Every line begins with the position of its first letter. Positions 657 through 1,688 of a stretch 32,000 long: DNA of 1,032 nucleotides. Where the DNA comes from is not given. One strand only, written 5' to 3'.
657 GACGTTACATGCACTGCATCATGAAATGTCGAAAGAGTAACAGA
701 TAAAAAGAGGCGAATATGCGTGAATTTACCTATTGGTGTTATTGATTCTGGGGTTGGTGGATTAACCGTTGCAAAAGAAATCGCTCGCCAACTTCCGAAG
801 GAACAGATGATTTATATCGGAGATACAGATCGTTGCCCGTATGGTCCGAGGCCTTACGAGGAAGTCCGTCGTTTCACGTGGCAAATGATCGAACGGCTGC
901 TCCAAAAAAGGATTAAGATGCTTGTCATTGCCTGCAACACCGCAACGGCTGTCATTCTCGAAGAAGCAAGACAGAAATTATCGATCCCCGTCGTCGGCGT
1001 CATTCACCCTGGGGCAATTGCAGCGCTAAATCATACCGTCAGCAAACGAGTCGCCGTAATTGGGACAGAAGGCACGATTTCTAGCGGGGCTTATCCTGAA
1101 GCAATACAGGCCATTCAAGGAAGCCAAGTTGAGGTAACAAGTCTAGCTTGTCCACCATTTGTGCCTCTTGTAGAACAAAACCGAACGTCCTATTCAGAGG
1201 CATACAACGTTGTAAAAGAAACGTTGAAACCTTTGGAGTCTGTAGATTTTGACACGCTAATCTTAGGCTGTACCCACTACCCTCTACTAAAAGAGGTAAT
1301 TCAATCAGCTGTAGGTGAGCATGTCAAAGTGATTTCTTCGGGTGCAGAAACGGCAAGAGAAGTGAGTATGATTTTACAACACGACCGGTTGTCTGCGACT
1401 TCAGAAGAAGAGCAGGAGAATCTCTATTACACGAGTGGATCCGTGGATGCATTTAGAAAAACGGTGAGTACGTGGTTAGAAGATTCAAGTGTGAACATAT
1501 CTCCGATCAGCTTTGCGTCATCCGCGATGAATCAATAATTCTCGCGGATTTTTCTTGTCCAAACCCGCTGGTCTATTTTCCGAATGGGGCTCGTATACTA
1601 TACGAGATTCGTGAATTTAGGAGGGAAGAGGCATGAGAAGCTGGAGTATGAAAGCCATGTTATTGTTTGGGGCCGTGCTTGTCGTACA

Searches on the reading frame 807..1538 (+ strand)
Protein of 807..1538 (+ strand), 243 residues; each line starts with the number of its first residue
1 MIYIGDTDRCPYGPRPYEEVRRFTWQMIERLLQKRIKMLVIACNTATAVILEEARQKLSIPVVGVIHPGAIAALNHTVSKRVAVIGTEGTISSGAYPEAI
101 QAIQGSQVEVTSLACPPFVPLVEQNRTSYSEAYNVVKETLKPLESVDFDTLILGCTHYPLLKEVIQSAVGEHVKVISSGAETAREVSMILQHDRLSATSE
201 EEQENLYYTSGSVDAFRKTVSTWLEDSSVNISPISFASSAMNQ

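Call 74: find_encoding_contigs(protein=window:807-1538:+, flank=10000, max_places=10)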
Protein window:807-1538:+ (243 aa): 1 contig read that carries it; 1 place shown.
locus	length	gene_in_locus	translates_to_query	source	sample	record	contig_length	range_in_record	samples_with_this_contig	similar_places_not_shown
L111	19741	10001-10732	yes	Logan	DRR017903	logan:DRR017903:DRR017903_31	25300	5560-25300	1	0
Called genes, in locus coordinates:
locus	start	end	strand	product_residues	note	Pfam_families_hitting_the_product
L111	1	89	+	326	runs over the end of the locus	PF01012:ETF, PF00766:ETF_alpha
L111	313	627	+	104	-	PF00085:Thioredoxin, PF14595:Thioredoxin_9 (weak), PF13098:Thioredoxin_2, PF13905:Thioredoxin_8 (faint)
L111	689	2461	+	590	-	PF01541:GIY-YIG, PF27096:UvrC_M, PF02151:UVR, PF22920:UvrC_RNaseH, PF08459:UvrC_RNaseH_dom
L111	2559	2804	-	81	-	PF10702:DUF2507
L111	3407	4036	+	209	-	PF01127:Sdh_cyt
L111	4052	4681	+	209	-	PF00890:FAD_binding_2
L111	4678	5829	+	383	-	PF00890:FAD_binding_2, PF02910:Succ_DH_flav_C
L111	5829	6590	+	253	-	PF13085:Fer2_3, PF13187:Fer4_9 (faint), PF12838:Fer4_7 (faint), PF13237:Fer4_10 (faint), PF13183:Fer4_8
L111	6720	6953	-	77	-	PF00196:GerE, PF04545:Sigma70_r4 (weak), PF08281:Sigma70_r4_2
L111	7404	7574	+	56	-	PF00381:PTS-HPr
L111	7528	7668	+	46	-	PF00381:PTS-HPr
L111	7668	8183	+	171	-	PF05524:PEP-utilisers_N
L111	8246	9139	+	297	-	PF00391:PEP-utilizers, PF02896:PEP-utilizers_C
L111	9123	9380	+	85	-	PF02896:PEP-utilizers_C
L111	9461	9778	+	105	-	PF22381:Staph_reg_Sar_Rot, PF01047:MarR, PF12802:MarR_2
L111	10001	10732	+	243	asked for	PF01177:Asp_Glu_race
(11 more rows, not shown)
